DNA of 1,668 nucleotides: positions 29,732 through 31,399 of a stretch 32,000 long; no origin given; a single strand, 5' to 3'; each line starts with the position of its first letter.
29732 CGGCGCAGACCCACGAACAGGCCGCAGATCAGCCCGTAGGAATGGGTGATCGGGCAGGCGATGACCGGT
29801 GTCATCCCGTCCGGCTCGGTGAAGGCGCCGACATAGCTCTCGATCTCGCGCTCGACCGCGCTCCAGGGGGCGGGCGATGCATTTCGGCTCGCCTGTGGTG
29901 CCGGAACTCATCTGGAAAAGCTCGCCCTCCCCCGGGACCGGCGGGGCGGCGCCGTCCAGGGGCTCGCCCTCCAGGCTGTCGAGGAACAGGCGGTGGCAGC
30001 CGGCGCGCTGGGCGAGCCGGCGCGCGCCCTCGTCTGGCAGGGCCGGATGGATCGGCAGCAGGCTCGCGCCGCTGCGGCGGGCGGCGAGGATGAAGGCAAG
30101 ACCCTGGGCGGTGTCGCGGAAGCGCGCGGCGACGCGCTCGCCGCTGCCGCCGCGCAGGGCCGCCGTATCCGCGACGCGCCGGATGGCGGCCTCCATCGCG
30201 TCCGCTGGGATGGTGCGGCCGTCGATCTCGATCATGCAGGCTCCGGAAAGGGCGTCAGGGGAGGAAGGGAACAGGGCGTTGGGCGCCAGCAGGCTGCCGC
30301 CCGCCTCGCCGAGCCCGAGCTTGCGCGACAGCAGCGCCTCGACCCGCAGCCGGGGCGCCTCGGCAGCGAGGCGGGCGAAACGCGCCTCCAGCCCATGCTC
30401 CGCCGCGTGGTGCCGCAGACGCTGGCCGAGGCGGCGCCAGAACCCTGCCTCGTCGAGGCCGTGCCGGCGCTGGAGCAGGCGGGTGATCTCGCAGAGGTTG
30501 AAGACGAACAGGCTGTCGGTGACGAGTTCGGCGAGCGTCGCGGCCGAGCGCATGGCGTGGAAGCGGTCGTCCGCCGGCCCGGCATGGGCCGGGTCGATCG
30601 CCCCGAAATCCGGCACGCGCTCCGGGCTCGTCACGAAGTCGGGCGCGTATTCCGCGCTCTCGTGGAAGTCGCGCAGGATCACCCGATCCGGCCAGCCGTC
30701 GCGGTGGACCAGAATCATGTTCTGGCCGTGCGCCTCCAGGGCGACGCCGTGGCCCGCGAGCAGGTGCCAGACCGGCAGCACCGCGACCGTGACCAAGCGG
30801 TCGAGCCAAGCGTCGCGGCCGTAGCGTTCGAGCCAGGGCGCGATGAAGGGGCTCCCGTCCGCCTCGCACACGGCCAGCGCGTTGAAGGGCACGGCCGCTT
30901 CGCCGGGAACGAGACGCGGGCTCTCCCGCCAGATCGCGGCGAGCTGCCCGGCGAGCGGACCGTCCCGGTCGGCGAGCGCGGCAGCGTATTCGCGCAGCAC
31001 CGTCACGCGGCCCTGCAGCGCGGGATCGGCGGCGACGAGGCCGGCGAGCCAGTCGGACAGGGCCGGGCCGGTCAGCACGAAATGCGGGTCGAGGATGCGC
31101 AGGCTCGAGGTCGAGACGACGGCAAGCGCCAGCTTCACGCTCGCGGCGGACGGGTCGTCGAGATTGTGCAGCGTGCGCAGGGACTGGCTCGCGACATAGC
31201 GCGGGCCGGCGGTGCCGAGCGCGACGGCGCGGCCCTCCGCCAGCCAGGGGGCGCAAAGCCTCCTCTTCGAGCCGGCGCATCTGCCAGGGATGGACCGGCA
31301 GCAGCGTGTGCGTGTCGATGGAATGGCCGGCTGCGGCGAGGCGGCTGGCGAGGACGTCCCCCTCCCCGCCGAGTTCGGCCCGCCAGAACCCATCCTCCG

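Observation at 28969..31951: IucA/IucC synthetase and AsbC-like ligase share one reading frame with no stop between them (possible B-C fusion enzyme)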

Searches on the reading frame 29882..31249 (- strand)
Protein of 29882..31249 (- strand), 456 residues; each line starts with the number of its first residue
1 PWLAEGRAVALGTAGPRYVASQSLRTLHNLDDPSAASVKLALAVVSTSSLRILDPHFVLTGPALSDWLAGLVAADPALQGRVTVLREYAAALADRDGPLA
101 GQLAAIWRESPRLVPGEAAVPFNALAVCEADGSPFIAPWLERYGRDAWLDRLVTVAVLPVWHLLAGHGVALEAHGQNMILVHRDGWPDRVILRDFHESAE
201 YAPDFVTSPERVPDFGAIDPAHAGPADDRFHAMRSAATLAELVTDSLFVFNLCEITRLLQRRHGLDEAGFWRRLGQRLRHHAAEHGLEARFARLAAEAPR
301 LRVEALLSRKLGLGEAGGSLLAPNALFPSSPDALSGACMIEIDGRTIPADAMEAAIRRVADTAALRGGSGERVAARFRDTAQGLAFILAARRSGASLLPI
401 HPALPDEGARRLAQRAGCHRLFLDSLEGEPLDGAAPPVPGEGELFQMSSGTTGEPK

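Call 13: find_homologous_proteins(query=window:29882-31249:-)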
Query window:29882-31249:- (456 aa): 259 proteins with E <= 0.001 among 8000 candidates; the best 120 are listed.
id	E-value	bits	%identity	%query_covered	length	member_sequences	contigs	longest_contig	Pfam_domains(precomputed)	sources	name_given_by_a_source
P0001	3.6e-165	568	79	72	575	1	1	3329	PF06276.18,PF04183.19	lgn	-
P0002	4.9e-163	561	80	73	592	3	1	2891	PF06276.18,PF04183.19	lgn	-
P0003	6.8e-163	561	79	72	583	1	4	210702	PF06276.18,PF04183.19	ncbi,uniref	ncbi:IucA/IucC family protein [Methylobacterium oryzisoli]|uniref:IucA/IucC family protein n=1 Tax=M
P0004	2.0e-162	559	80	72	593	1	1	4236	PF06276.18,PF04183.19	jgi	-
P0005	4.7e-162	558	81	72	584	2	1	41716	PF06276.18,PF04183.19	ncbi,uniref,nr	ncbi:IucA/IucC family protein [Methylobacterium tarhaniae]|uniref:IucA/IucC family protein n=1 Tax=M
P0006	2.0e-161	556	80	72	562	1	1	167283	PF06276.18,PF04183.19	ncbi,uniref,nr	ncbi:IucA/IucC family protein [Methylobacterium terricola]|uniref:IucA/IucC family protein n=1 Tax=M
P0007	3.4e-160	552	76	72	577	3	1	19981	PF06276.18,PF04183.19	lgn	-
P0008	4.2e-160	552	78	73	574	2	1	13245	PF06276.18,PF04183.19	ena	-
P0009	4.6e-160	552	80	71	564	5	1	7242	PF06276.18,PF04183.19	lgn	-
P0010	1.6e-159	550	76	72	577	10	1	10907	PF06276.18,PF04183.19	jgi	jgi:siderophore synthetase component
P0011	8.8e-159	547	79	72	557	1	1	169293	PF06276.18,PF04183.19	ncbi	ncbi:IucA/IucC family protein [Methylobacterium sp. Gmos1]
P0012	1.8e-158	546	78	71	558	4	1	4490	PF06276.18,PF04183.19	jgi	jgi:siderophore synthetase component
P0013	2.4e-158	546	76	74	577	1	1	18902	PF06276.18,PF04183.19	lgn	-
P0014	3.4e-158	545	76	72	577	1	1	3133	PF06276.18,PF04183.19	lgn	-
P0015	1.2e-157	544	75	73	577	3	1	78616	PF06276.18,PF04183.19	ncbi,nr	ncbi:rhizobactin siderophore biosynthesis protein RhsF [Boseaceae bacterium BT-24-1]|nr:rhizobactin 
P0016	1.3e-157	544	77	72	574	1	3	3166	PF06276.18,PF04183.19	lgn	-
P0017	1.6e-156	540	77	72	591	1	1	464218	PF06276.18,PF04183.19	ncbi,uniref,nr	ncbi:IucA/IucC family protein [Methylobacterium nonmethylotrophicum]|uniref:IucA/IucC family protein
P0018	3.3e-156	539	77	72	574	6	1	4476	PF06276.18,PF04183.19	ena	-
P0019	3.3e-156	539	77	72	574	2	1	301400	PF06276.18,PF04183.19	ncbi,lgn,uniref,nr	ncbi:IucA/IucC family protein [Phreatobacter sp. AB_2022a]|uniref:IucA/IucC family protein n=1 Tax=P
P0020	8.0e-156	538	77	71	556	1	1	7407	PF06276.18,PF04183.19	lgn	-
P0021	1.3e-154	534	78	71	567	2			PF06276.18,PF04183.19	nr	nr:IucA/IucC family protein [Methylobacterium sp. DB0501]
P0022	6.5e-154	531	76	72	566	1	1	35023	PF06276.18,PF04183.19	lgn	-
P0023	6.6e-154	531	74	74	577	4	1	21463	PF06276.18,PF04183.19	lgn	-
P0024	1.0e-153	531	75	72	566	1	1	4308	PF06276.18,PF04183.19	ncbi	ncbi:MAG: IucA/IucC family protein [Methylobacterium sp.]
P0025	5.2e-153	528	76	72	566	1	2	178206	PF06276.18,PF04183.19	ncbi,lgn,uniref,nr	ncbi:IucA/IucC family protein [Aureimonas pseudogalii]|uniref:Siderophore synthetase component n=1 T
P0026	5.5e-153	528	78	71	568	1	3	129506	PF06276.18,PF04183.19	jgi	jgi:siderophore synthetase component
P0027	1.7e-150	520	76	72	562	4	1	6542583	PF06276.18,PF04183.19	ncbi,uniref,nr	ncbi:IucA/IucC family protein [Methylobacterium sp. 17Sr1-1]|uniref:IucA/IucC family protein n=1 Tax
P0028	2.7e-149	516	76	72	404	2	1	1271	PF06276.18,PF04183.19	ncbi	ncbi:IucA/IucC family protein, partial [Methylobacterium frigidaeris]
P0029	1.0e-139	485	72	71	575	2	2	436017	PF06276.18,PF04183.19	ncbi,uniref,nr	ncbi:IucA/IucC family siderophore biosynthesis protein [Aureimonas sp. AU20]|uniref:IucA/IucC family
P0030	7.0e-139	482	72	71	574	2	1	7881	PF06276.18,PF04183.19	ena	-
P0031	1.4e-135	471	71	71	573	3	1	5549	PF06276.18,PF04183.19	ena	-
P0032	6.3e-125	436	70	68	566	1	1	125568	PF06276.18,PF04183.19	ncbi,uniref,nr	ncbi:IucA/IucC family protein [Aureimonas flava]|uniref:IucA/IucC family protein n=1 Tax=Aureimonas 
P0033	1.6e-112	395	58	68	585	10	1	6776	PF06276.18,PF04183.19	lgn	-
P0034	2.0e-110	388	55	72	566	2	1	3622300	PF06276.18,PF04183.19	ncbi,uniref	ncbi:IucA/IucC family protein [Mesorhizobium sp. CAU 1732]|uniref:IucA/IucC family protein n=1 Tax=M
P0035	2.3e-109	385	56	73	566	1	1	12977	PF06276.18,PF04183.19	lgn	-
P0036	2.5e-108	381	58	71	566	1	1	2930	PF06276.18,PF04183.19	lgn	-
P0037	3.0e-108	381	54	71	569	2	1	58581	PF06276.18,PF04183.19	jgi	jgi:siderophore synthetase component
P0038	1.5e-107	379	54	71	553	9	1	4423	PF06276.18,PF04183.19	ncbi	-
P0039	2.5e-107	378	53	75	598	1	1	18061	PF06276.18,PF04183.19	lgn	-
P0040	3.7e-107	377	58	68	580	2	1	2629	PF06276.18,PF04183.19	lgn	-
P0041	1.6e-106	375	56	73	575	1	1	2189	PF06276.18,PF04183.19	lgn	-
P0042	3.2e-106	374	55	71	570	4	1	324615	PF06276.18,PF04183.19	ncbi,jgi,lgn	jgi:siderophore synthetase component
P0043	3.9e-106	374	54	73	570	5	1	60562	PF06276.18,PF04183.19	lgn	-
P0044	5.4e-106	373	55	73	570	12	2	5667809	PF06276.18,PF04183.19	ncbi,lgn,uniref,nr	ncbi:rhizobactin siderophore biosynthesis protein RhsF [Aminobacter sp. SR38]|uniref:IucA/IucC famil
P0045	8.1e-106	373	55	71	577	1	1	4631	PF06276.18,PF04183.19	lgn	-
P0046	1.8e-105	372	55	73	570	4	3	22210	PF06276.18,PF04183.19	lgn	-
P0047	2.0e-105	372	57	71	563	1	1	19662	PF06276.18,PF04183.19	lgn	-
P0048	2.0e-105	371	54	73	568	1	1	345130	PF06276.18,PF04183.19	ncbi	ncbi:IucA/IucC family protein [Aminobacter aminovorans]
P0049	2.0e-105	371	54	73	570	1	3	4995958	PF06276.18,PF04183.19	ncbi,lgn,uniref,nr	ncbi:siderophore synthetase component [Aminobacter aminovorans]|uniref:Aerobactin synthase IucC n=1 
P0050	2.1e-105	371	54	73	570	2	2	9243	PF06276.18,PF04183.19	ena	-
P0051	2.8e-105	371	56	68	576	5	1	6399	PF06276.18,PF04183.19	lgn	-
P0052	2.9e-105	371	57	68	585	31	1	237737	PF06276.18,PF04183.19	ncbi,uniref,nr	ncbi:IucA/IucC family protein [Azospirillum sp. BE72]|uniref:IucA/IucC family protein n=1 Tax=Azospi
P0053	3.7e-105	371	53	73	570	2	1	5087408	PF06276.18,PF04183.19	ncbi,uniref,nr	ncbi:IucA/IucC family protein [Aminobacter anthyllidis]|uniref:IucA/IucC family protein n=1 Tax=Amin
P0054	8.4e-105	369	56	71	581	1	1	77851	PF06276.18,PF04183.19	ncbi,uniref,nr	ncbi:IucA/IucC family protein [Methylobrevis albus]|uniref:IucA/IucC family protein n=1 Tax=Methylob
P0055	1.1e-104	369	54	73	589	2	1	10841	PF06276.18,PF04183.19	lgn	-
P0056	1.4e-104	369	52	72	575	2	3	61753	PF06276.18,PF04183.19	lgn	-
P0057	1.4e-104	369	52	71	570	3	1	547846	PF06276.18,PF04183.19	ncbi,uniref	ncbi:IucA/IucC family protein [Mesorhizobium sp. SB112]|uniref:IucA/IucC family protein n=1 Tax=Meso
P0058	2.1e-104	368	54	73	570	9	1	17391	PF06276.18,PF04183.19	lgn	-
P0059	2.5e-104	368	54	73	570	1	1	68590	PF06276.18,PF04183.19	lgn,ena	-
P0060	2.7e-104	368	55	68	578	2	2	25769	PF06276.18,PF04183.19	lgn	-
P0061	5.5e-104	367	54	68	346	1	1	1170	PF06276.18,PF04183.19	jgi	jgi:siderophore synthetase component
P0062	8.0e-104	366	53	73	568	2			PF06276.18,PF04183.19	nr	nr:IucA/IucC family protein [Aminobacter anthyllidis]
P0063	8.4e-104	366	54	73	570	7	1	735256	PF06276.18,PF04183.19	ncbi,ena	-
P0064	1.0e-103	366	57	68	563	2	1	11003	PF06276.18,PF04183.19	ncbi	-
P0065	1.7e-103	365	53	71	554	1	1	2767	PF06276.18,PF04183.19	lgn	-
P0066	3.8e-103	364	55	73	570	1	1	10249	PF06276.18,PF04183.19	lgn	-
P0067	1.6e-102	362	52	71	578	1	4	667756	PF06276.18,PF04183.19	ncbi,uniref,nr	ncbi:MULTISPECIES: IucA/IucC family protein [unclassified Ensifer]|uniref:IucA/IucC family protein n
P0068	1.7e-102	362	53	73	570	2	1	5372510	PF06276.18,PF04183.19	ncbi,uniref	ncbi:IucA/IucC family protein [Aminobacter sp. UC22_36]|uniref:IucA/IucC family protein n=1 Tax=Amin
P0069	2.5e-102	361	52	73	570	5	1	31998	PF06276.18,PF04183.19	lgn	-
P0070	5.0e-102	360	52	71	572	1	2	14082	PF06276.18,PF04183.19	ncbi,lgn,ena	-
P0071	1.1e-101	359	53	72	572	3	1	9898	PF06276.18,PF04183.19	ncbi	-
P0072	1.2e-101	359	53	73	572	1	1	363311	PF06276.18,PF04183.19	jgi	-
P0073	1.9e-101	358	55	68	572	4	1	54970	PF06276.18,PF04183.19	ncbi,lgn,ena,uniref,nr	ncbi:IucA/IucC family protein [Azospirillum sp.]|uniref:IucA/IucC family protein n=1 Tax=Azospirillu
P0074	1.9e-101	358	52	71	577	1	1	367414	PF06276.18,PF04183.19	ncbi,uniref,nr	ncbi:rhizobactin siderophore biosynthesis protein RhsF [Rhodopseudomonas sp. HC1]|uniref:IucA/IucC f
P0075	2.3e-101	358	52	68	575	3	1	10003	PF06276.18,PF04183.19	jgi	jgi:3,4-dihydroxybenzoyl-citryl-spermidine/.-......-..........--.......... ligase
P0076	2.5e-101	358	52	72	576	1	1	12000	PF06276.18,PF04183.19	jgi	jgi:siderophore synthetase component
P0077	2.7e-101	358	52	71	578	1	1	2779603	PF06276.18,PF04183.19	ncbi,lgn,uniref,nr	ncbi:IucA/IucC family protein (plasmid) [Ensifer adhaerens]|uniref:IucA/IucC family protein n=1 Tax=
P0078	2.9e-101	358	52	71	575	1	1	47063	PF06276.18,PF04183.19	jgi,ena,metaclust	metaclust:\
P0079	5.3e-101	357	56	69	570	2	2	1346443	PF06276.18,PF04183.19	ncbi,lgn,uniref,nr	ncbi:hypothetical protein GCM10008171_28440 [Methylopila jiangsuensis]|uniref:Siderophore synthetase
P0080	5.8e-101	357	52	71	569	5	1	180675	PF06276.18,PF04183.19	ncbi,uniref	ncbi:IucA/IucC family protein [Mesorhizobium sp. IMUNJ 23232]|uniref:IucA/IucC family protein n=1 Ta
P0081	5.9e-101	357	54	71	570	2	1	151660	PF06276.18,PF04183.19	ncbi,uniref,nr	ncbi:IucA/IucC family protein [Oceanimonas marisflavi]|uniref:IucA/IucC family protein n=1 Tax=Ocean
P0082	7.7e-101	356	51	71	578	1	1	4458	PF06276.18,PF04183.19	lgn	-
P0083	8.2e-101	356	52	73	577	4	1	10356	PF06276.18,PF04183.19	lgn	-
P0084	8.7e-101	356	53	71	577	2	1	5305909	PF06276.18,PF04183.19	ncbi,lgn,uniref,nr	ncbi:IucA/IucC family protein [Rhodopseudomonas palustris]|uniref:IucA/IucC family protein n=1 Tax=R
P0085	1.0e-100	356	53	68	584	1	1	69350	PF06276.18,PF04183.19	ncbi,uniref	ncbi:IucA/IucC family protein [Ensifer sp. MJa1]|uniref:IucA/IucC family protein n=1 Tax=Ensifer sp.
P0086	1.1e-100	356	52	68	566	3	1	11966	PF06276.18,PF04183.19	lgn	-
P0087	1.7e-100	355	51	71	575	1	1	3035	PF06276.18,PF04183.19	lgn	-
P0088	3.0e-100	354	52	71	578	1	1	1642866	PF06276.18,PF04183.19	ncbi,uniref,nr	ncbi:rhizobactin siderophore biosynthesis protein RhsF [Pararhizobium sp. BT-229]|uniref:IucA/IucC f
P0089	3.4e-100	354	53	71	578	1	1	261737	PF06276.18,PF04183.19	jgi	jgi:siderophore synthetase component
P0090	3.8e-100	354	55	68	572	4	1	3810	PF06276.18,PF04183.19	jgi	jgi:siderophore synthetase component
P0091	4.0e-100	354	51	71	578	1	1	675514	PF06276.18,PF04183.19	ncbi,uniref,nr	ncbi:IucA/IucC family protein [Rhizobium terrae]|uniref:IucA/IucC family protein n=1 Tax=Rhizobium t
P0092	4.2e-100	354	52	71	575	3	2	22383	PF06276.18,PF04183.19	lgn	-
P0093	5.5e-100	354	53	71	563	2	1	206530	PF06276.18,PF04183.19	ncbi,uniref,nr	ncbi:siderophore biosynthesis protein [Agaricicola taiwanensis]|uniref:Siderophore biosynthesis prot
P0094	8.0e-100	353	52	71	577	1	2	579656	PF06276.18,PF04183.19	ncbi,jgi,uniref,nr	ncbi:MAG TPA: IucA/IucC family protein [Ensifer sp.]|jgi:siderophore synthetase component|uniref:Iuc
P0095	8.5e-100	353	53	68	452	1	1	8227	PF06276.18,PF04183.19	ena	-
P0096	9.8e-100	353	52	71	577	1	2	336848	PF06276.18,PF04183.19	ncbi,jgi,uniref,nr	ncbi:IucA/IucC family protein [Ensifer sp.]|jgi:siderophore synthetase component|uniref:IucA/IucC fa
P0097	1.1e-99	353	51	71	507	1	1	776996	PF06276.18,PF04183.19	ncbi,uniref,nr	ncbi:rhizobactin siderophore biosynthesis protein RhsF (plasmid) [Aliirhizobium terrae]|uniref:IucA/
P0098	1.4e-99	352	50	72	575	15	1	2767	PF06276.18,PF04183.19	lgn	-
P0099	1.8e-99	352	51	71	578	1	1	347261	PF06276.18,PF04183.19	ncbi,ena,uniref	ncbi:IucA/IucC family protein [Pararhizobium sp.]|uniref:IucA/IucC family protein n=1 Tax=Pararhizob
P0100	1.8e-99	352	54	68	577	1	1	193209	PF06276.18,PF04183.19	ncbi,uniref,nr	ncbi:IucA/IucC family protein [Azospirillum sp. SYSU D00513]|uniref:IucA/IucC family protein n=1 Tax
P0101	2.8e-99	351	51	73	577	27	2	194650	PF06276.18,PF04183.19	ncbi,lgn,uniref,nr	ncbi:siderophore synthetase component [Rhodopseudomonas thermotolerans]|uniref:Siderophore synthetas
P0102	3.2e-99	351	54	71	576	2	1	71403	PF06276.18,PF04183.19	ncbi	-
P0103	3.5e-99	351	52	71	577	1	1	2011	PF06276.18,PF04183.19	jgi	jgi:siderophore synthetase component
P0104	3.5e-99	351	50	71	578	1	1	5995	PF06276.18,PF04183.19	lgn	-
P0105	3.8e-99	351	51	71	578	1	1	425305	PF06276.18,PF04183.19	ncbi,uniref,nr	ncbi:rhizobactin siderophore biosynthesis protein RhsF [Pararhizobium polonicum]|uniref:Rhizobactin 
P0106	5.1e-99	350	53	68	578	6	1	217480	PF06276.18,PF04183.19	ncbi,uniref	ncbi:IucA/IucC family protein [Neorhizobium petrolearium]|uniref:IucA/IucC family protein n=1 Tax=Ne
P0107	6.2e-99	350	52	71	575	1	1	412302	PF06276.18,PF04183.19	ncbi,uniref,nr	ncbi:siderophore synthetase component [Neorhizobium huautlense]|uniref:Siderophore synthetase compon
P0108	7.0e-99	350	50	74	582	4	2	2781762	PF06276.18,PF04183.19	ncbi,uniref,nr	ncbi:IucA/IucC family protein [Ensifer sesbaniae]|uniref:IucA/IucC family protein n=1 Tax=Ensifer se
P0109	7.8e-99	350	51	68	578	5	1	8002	PF06276.18,PF04183.19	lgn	-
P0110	9.3e-99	350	51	71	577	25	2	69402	PF06276.18,PF04183.19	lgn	-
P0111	1.2e-98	349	53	68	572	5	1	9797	PF06276.18,PF04183.19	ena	-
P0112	1.9e-98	349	51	71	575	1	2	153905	PF06276.18,PF04183.19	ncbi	-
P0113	2.1e-98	348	54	68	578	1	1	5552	PF06276.18,PF04183.19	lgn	-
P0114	2.2e-98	348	52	68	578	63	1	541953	PF06276.18,PF04183.19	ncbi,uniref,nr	ncbi:IucA/IucC family protein [Ensifer adhaerens]|uniref:IucA/IucC family protein n=1 Tax=Ensifer ad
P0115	2.6e-98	348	53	68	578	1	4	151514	PF06276.18,PF04183.19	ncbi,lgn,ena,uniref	ncbi:IucA/IucC family protein [Flaviflagellibacter deserti]|uniref:IucA/IucC family protein n=1 Tax=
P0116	3.4e-98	348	51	71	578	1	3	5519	PF06276.18,PF04183.19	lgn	-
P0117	3.5e-98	348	51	71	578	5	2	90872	PF06276.18,PF04183.19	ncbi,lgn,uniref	ncbi:IucA/IucC family siderophore biosynthesis protein [Ensifer sp. 2YAB10]|uniref:IucA/IucC family 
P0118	4.2e-98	347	52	69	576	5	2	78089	PF06276.18,PF04183.19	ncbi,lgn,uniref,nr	ncbi:IucA/IucC family protein [Rhodopseudomonas palustris]|uniref:IucA/IucC family protein n=1 Tax=R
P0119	8.4e-98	346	51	71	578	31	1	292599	PF06276.18,PF04183.19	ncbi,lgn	-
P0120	8.6e-98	346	51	71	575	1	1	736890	PF06276.18,PF04183.19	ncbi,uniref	ncbi:IucA/IucC family protein [Rhizobium panacihumi]|uniref:IucA/IucC family protein n=1 Tax=Rhizobi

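Call 15: find_encoding_contigs(protein=P0005, flank=10000, max_places=2)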
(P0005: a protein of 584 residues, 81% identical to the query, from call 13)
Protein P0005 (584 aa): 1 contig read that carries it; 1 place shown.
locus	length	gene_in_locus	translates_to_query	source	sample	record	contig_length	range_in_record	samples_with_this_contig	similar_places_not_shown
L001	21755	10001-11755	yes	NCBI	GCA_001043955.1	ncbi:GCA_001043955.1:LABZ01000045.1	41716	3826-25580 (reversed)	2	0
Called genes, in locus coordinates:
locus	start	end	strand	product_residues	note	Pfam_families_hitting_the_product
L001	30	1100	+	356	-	PF00561:Abhydrolase_1, PF12146:Hydrolase_4 (weak), PF12697:Abhydrolase_6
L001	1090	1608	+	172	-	PF16694:Cytochrome_P460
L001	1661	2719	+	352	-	PF00211:Guanylate_cyc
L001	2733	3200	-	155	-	-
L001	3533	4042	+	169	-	PF04542:Sigma70_r2, PF08281:Sigma70_r4_2, PF04545:Sigma70_r4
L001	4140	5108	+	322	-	PF16220:DUF4880, PF04773:FecR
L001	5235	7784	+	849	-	PF07660:STN (weak), PF07715:Plug, PF00593:TonB_dep_Rec_b-barrel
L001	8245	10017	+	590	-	PF04183:IucA_IucC, PF06276:FhuF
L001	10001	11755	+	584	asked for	PF04183:IucA_IucC, PF06276:FhuF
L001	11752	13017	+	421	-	PF00501:AMP-binding, PF13193:AMP-binding_C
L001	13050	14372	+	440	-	PF19468:DUF6005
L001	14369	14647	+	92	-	PF09981:DUF2218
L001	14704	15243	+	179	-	PF13302:Acetyltransf_3, PF13420:Acetyltransf_4, PF00583:Acetyltransf_1, PF13673:Acetyltransf_10 (weak), PF13508:Acetyltransf_7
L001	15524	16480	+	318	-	PF01497:Peripla_BP_2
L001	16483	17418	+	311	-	PF01032:FecCD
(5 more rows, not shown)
